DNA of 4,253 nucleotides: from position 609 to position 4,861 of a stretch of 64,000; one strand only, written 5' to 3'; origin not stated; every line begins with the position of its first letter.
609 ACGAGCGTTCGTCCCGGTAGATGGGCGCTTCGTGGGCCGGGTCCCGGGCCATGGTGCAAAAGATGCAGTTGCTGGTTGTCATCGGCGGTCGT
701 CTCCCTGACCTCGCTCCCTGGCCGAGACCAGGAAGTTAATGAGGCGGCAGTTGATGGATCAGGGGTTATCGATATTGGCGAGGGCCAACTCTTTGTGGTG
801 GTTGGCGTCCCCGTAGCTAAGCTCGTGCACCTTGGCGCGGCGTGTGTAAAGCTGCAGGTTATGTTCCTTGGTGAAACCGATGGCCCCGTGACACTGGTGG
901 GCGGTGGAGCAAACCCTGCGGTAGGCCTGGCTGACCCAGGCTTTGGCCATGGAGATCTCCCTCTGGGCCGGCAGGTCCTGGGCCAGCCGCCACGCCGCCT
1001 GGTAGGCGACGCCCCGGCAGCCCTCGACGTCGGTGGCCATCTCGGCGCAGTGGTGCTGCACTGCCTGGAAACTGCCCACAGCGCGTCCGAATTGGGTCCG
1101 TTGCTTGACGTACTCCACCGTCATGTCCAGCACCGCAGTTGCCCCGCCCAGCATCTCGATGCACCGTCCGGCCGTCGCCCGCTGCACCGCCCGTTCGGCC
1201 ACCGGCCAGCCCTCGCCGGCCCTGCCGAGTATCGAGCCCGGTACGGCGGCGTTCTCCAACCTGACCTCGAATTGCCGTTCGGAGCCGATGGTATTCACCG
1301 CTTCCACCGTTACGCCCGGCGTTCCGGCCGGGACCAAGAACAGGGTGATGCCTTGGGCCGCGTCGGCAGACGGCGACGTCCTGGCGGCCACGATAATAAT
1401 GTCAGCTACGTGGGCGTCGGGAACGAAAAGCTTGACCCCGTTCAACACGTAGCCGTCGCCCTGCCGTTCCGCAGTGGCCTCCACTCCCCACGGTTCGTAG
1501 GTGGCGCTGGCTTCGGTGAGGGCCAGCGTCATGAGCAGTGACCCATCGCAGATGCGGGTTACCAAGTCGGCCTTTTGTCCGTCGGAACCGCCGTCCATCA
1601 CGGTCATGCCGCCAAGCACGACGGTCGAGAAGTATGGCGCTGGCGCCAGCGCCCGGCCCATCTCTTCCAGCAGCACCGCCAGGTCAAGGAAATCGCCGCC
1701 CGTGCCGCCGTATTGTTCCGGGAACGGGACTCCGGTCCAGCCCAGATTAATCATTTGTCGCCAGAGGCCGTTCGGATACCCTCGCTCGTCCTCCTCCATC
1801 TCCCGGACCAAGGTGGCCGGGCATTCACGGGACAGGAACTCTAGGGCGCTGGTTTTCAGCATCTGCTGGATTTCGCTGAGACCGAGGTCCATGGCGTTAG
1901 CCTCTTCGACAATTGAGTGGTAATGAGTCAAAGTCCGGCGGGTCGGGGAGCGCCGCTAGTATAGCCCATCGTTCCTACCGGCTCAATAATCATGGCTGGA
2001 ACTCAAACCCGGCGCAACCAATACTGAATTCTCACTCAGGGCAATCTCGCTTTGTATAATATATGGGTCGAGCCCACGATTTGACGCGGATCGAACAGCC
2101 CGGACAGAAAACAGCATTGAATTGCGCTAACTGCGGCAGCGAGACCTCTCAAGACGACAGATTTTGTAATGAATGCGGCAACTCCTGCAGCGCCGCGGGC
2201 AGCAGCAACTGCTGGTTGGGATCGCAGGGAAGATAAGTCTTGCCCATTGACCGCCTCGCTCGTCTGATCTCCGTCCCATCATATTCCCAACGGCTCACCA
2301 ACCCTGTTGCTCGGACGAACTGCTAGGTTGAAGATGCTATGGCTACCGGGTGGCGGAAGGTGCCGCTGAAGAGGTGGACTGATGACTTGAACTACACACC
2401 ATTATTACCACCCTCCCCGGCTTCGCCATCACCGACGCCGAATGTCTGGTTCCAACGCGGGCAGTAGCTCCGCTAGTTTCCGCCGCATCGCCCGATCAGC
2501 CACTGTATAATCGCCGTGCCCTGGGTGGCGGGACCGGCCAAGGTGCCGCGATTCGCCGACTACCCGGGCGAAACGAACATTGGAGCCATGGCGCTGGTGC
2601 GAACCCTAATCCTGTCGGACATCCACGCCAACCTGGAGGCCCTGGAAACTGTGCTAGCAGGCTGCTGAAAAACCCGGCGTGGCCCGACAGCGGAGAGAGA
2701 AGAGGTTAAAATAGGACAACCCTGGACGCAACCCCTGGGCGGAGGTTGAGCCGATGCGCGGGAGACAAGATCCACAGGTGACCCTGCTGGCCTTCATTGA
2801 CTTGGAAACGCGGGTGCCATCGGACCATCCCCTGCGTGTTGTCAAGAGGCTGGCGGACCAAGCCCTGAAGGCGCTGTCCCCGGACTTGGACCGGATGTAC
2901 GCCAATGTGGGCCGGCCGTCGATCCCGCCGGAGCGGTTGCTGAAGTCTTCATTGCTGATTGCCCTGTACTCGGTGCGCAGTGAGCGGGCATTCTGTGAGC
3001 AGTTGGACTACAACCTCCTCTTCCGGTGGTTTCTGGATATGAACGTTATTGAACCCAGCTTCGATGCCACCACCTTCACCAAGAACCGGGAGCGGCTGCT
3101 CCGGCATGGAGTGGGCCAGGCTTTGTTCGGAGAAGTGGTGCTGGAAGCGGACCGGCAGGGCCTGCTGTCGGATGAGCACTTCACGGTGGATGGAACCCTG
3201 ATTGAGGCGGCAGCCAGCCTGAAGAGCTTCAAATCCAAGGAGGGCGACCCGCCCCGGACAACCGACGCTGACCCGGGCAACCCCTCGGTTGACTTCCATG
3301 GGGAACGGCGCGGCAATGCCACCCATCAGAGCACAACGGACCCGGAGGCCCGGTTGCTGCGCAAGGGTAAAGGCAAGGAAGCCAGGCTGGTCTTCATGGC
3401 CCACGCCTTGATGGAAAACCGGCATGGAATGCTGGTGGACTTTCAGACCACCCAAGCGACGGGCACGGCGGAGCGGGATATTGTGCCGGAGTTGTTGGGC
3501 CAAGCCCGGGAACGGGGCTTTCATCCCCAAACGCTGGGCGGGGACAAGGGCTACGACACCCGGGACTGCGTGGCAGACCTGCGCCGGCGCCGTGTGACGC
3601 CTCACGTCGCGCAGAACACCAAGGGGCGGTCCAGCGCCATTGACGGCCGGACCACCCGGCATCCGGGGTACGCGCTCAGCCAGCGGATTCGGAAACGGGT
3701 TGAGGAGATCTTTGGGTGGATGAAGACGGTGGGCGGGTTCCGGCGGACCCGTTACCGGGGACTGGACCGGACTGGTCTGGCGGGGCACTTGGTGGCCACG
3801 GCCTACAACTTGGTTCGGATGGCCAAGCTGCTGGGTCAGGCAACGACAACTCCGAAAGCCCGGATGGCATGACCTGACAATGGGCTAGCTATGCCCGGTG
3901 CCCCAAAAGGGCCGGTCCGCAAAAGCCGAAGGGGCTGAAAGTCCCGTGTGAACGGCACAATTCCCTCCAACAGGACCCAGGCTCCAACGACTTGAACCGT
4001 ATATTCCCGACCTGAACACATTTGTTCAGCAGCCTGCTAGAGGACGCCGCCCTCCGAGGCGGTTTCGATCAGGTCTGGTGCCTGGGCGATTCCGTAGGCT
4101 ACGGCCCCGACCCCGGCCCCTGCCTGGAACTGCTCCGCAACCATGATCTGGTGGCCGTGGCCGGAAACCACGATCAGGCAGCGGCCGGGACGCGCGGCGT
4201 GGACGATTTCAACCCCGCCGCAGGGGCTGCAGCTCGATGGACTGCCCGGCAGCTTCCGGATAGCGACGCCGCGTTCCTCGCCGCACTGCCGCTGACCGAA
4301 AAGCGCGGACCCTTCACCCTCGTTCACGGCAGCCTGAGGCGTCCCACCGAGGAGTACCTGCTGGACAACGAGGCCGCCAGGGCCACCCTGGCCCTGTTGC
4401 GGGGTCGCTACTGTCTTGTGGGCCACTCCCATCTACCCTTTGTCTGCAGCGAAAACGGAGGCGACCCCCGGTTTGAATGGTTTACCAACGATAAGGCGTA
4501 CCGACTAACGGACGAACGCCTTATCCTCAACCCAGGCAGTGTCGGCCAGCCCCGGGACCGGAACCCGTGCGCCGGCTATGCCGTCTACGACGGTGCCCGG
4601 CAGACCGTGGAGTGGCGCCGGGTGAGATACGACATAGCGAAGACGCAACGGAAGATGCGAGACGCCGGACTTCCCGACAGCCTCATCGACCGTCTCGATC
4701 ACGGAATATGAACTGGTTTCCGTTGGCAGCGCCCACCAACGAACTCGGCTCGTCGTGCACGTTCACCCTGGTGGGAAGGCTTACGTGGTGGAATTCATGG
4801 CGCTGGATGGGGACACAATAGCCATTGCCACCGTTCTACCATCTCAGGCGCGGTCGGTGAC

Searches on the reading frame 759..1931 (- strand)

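Call 59: search_protein_families(library=pfam, proteins=[window:759-1931:-], max_evalue=0.001)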
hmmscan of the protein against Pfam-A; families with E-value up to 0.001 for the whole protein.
window:759-1931:- (390 aa): 5 families
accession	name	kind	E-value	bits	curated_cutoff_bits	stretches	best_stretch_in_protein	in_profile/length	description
PF00441.29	Acyl-CoA_dh_1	-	1e-32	113.8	22.4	1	239-382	1-144/150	Acyl-CoA dehydrogenase, C-terminal domain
PF02771.21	Acyl-CoA_dh_N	-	2e-22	80.2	22.9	1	20-130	2-112/113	Acyl-CoA dehydrogenase, N-terminal domain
PF02770.24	Acyl-CoA_dh_M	-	2e-16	60.4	33.3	1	136-217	2-84/97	Acyl-CoA dehydrogenase, middle domain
PF08028.16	Acyl-CoA_dh_2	-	2.9e-12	47.5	22.7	1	257-368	4-125/134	Acyl-CoA dehydrogenase, C-terminal domain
PF11794.13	HpaB_N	-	0.00094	19.3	35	0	155-214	172-232/270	4-hydroxyphenylacetate 3-hydroxylase N terminal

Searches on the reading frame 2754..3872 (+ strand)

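Call 59: search_protein_families(library=pfam, proteins=[window:2754-3872:+], max_evalue=0.001)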
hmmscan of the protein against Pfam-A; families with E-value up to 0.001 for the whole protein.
window:2754-3872:+ (372 aa): 3 families
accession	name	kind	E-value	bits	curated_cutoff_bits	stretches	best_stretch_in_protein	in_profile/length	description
PF05598.16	DUF772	-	4e-20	72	23.1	1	53-127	1-73/74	Transposase domain (DUF772)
PF01609.27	DDE_Tnp_1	-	3.8e-18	66.4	23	1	203-353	25-200/200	Transposase DDE domain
PF13751.12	DDE_Tnp_1_6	-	3.9e-09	37.3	25.1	1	272-356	42-124/125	Transposase DDE domain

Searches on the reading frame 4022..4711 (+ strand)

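Call 59: search_protein_families(library=pfam, proteins=[window:4022-4711:+], max_evalue=0.001)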
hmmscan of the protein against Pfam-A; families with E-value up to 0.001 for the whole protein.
window:4022-4711:+ (229 aa): 2 families
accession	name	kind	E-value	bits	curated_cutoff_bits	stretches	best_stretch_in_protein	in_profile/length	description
PF12850.12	Metallophos_2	-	9.4e-12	45.6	27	1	15-190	27-150/154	Calcineurin-like phosphoesterase superfamily domain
PF00149.33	Metallophos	-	3.7e-05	24.7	21.5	1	5-145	21-165/191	Calcineurin-like phosphoesterase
